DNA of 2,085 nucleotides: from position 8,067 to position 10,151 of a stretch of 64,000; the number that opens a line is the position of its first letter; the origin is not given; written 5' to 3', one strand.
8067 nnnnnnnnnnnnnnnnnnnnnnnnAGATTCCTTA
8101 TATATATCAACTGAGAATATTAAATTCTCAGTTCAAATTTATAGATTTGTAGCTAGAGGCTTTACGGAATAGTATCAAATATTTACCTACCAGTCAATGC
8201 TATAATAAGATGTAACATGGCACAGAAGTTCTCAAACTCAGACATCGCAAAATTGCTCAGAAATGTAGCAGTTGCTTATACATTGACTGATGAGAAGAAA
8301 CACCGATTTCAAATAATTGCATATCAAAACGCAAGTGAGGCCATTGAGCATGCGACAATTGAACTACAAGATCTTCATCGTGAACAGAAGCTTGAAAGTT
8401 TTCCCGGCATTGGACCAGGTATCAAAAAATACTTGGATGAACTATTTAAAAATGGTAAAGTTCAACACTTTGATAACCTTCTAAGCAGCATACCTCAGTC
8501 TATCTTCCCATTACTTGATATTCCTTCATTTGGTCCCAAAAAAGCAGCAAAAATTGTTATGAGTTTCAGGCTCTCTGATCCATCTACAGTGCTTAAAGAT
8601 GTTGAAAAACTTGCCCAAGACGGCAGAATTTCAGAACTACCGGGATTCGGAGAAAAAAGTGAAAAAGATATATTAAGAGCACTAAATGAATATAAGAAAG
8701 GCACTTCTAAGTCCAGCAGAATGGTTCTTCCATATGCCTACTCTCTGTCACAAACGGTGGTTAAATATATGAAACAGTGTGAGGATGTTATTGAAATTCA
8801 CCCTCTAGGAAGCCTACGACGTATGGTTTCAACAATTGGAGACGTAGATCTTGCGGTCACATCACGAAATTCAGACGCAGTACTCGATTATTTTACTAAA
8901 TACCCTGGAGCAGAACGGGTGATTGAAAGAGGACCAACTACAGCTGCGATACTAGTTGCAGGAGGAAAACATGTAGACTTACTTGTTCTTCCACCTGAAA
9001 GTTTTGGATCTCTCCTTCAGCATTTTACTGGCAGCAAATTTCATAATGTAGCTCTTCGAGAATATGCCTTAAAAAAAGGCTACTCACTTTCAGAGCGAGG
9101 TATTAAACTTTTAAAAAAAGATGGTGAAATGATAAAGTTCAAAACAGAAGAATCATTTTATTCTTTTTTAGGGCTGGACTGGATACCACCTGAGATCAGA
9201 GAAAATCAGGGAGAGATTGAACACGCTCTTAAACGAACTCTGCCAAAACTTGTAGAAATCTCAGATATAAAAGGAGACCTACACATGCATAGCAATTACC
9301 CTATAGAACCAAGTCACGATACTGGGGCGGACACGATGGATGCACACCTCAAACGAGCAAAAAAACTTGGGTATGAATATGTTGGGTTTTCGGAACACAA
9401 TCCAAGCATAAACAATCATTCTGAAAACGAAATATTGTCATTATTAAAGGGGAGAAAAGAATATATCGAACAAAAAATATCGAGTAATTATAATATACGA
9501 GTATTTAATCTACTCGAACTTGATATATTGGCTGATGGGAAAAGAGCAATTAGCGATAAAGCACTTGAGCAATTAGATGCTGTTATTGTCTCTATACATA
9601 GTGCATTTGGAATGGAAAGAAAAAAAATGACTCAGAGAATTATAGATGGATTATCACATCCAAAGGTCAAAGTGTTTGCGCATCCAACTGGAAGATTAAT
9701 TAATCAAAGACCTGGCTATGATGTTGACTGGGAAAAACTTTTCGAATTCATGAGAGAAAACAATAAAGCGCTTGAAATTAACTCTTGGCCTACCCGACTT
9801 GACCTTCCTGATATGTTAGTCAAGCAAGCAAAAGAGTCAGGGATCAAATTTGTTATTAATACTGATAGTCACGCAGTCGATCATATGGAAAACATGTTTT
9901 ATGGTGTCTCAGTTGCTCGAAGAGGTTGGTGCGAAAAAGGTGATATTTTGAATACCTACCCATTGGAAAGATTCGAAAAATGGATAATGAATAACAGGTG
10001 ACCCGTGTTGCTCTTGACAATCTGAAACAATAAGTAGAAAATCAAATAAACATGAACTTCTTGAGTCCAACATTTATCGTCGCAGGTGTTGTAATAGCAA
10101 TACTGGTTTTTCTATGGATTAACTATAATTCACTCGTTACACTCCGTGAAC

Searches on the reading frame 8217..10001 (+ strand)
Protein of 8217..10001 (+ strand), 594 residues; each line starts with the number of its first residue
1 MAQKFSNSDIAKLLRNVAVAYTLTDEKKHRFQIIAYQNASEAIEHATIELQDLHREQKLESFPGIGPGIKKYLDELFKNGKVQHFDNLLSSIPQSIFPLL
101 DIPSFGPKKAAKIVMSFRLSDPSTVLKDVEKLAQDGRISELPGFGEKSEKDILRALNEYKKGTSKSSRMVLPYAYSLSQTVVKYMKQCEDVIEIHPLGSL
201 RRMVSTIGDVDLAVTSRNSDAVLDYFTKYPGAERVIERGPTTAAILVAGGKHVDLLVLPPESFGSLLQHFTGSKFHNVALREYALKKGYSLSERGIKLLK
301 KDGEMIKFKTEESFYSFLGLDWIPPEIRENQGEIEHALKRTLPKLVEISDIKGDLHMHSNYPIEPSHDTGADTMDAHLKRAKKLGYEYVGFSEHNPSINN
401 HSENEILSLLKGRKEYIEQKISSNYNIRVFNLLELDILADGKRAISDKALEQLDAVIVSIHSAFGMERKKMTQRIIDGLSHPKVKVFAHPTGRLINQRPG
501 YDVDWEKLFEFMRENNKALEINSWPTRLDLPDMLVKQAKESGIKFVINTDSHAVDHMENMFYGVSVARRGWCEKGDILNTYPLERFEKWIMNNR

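Call 9: search_protein_families(library=pfam, proteins=[window:8217-10001:+], max_evalue=0.001)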
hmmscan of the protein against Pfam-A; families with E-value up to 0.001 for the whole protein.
window:8217-10001:+ (594 aa): 5 families
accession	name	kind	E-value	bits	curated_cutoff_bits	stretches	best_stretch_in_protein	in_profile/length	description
PF14791.11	DNA_pol_B_thumb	-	5.5e-23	81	25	1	267-329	2-63/63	DNA polymerase beta thumb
PF14716.13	HHH_8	-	6.2e-12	46.2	30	1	7-81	3-72/73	Helix-hairpin-helix domain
PF02811.25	PHP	-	9.1e-10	39.5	26.4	1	354-523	1-163/164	PHP domain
PF14520.12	HHH_5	-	1.9e-06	28.7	27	0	58-118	3-56/57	Helix-hairpin-helix domain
PF14792.12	DNA_pol_B_palm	-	0.00049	20.8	25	0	177-221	10-54/113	DNA polymerase beta palm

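Call 105: find_encoding_contigs(protein=window:8217-9998:+, flank=10000, max_places=3)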
Protein window:8217-9998:+ (594 aa): 2 contigs read that carry it; 2 places shown.
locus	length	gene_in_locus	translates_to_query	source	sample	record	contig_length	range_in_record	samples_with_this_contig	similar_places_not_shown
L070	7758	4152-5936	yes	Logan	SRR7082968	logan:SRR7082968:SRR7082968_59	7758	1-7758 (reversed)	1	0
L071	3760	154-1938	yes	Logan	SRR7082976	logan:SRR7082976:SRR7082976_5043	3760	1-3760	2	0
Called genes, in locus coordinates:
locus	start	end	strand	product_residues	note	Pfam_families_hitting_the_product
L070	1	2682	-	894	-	?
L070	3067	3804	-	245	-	PF23457:LysM2_NFP (faint), PF01476:LysM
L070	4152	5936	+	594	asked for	PF14716:HHH_8, PF14520:HHH_5 (faint), PF14791:DNA_pol_B_thumb, PF02811:PHP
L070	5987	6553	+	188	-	PF04011:LemA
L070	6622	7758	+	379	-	?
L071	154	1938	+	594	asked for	PF14716:HHH_8, PF14520:HHH_5 (faint), PF14791:DNA_pol_B_thumb, PF02811:PHP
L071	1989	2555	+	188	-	PF04011:LemA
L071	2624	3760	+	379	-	?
